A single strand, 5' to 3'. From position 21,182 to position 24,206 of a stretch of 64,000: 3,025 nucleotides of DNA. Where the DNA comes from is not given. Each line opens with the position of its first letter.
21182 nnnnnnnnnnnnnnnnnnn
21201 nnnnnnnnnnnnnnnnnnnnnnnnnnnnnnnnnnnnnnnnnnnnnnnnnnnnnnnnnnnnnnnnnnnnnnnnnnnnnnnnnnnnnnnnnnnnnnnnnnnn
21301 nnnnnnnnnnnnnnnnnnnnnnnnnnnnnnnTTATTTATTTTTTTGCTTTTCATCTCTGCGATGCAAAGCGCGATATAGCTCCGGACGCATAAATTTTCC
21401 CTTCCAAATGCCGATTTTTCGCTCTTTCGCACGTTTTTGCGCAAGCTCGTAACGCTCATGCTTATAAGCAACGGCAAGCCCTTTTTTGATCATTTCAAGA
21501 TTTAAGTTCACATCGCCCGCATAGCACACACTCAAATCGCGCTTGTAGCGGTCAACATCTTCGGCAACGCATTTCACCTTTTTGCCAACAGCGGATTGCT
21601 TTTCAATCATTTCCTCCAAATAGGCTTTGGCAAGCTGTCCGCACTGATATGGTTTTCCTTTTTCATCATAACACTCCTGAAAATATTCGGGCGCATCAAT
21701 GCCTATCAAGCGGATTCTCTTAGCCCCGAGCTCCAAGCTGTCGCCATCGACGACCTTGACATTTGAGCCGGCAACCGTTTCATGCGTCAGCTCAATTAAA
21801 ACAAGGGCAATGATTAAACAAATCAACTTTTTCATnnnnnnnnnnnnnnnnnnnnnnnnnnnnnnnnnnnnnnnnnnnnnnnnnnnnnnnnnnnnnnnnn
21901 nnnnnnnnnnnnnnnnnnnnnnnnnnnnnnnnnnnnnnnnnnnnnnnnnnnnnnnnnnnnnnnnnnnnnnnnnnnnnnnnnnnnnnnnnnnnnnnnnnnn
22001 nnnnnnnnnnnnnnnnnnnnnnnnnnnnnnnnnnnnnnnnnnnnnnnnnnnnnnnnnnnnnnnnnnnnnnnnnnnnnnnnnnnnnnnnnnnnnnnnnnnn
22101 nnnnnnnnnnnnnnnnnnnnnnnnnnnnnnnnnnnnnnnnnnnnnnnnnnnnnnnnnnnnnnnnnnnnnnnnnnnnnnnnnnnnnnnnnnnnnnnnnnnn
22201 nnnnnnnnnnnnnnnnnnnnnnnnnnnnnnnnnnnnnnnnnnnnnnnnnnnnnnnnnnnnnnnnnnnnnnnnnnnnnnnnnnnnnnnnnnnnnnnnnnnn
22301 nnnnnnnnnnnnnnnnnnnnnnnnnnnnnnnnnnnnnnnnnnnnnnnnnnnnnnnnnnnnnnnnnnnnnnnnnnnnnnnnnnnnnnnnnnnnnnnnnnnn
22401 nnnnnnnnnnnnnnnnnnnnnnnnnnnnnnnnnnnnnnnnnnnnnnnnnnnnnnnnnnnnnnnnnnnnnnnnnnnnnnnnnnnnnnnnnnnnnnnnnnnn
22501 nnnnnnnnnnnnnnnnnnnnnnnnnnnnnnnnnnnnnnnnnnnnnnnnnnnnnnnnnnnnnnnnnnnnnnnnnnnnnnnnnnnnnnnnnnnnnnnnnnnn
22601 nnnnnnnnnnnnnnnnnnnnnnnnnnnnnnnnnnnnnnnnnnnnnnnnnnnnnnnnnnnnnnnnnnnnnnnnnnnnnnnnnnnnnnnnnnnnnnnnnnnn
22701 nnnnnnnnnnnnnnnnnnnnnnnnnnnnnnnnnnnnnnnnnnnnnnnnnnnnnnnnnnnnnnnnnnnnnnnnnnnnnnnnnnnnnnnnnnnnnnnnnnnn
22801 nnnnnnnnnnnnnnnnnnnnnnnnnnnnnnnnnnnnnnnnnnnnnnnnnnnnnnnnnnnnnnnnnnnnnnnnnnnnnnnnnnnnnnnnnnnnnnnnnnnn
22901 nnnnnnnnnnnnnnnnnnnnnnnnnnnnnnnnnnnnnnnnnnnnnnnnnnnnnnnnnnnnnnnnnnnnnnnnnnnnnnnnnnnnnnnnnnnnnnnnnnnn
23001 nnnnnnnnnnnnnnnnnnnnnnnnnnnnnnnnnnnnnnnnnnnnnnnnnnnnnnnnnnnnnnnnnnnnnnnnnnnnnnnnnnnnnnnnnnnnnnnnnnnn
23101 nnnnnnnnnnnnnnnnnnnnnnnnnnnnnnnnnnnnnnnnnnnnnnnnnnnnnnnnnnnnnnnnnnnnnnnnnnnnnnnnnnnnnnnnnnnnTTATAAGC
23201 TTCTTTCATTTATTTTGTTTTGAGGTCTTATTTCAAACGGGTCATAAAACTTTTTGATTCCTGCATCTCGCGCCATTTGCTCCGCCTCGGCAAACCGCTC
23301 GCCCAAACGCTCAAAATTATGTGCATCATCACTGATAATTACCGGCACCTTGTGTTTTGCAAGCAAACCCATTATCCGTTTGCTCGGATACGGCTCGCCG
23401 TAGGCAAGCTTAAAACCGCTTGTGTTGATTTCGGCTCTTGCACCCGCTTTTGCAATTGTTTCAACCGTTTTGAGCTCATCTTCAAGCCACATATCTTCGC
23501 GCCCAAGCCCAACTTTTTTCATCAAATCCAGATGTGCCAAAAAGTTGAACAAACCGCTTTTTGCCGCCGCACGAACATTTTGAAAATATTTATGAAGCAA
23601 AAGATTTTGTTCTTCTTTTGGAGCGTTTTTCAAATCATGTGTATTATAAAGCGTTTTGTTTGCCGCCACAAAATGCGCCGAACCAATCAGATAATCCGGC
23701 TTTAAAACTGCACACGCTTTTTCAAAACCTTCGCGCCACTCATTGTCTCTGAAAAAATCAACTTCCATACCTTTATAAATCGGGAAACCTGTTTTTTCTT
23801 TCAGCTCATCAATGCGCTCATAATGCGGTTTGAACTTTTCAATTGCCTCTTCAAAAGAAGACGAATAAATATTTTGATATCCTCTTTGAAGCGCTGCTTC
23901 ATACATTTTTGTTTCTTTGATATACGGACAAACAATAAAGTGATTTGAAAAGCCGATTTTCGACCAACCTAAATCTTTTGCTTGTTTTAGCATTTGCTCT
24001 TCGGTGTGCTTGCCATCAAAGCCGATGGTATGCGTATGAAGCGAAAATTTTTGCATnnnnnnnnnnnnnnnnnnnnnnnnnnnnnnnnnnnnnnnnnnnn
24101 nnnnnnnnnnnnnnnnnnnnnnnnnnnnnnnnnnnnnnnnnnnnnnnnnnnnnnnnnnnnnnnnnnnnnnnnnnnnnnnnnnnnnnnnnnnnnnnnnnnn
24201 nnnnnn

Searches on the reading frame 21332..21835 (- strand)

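Call 85: search_protein_families(library=pfam, proteins=[window:21332-21835:-], max_evalue=0.001)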
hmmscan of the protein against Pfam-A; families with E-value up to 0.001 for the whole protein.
window:21332-21835:- (167 aa): 1 family
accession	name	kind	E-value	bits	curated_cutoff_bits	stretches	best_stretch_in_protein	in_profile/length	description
PF00565.23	SNase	-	2.9e-16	60.3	21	1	40-145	1-106/107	Staphylococcal nuclease homologue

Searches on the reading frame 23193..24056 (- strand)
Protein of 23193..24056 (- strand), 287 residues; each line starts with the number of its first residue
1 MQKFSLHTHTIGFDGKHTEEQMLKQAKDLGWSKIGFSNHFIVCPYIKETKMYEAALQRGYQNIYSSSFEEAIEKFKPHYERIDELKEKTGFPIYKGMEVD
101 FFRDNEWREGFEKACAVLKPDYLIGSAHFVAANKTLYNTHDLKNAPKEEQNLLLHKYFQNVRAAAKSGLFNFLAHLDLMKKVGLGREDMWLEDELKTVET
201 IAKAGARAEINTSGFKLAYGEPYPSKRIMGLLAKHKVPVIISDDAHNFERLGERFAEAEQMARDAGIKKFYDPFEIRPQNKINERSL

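Call 85: search_protein_families(library=pfam, proteins=[window:23193-24056:-], max_evalue=0.001)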
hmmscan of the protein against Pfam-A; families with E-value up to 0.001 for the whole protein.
window:23193-24056:- (287 aa): 1 family
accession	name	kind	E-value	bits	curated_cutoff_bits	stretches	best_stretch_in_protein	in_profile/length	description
PF02811.25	PHP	-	2.3e-10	41.5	26.4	1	6-212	2-163/164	PHP domain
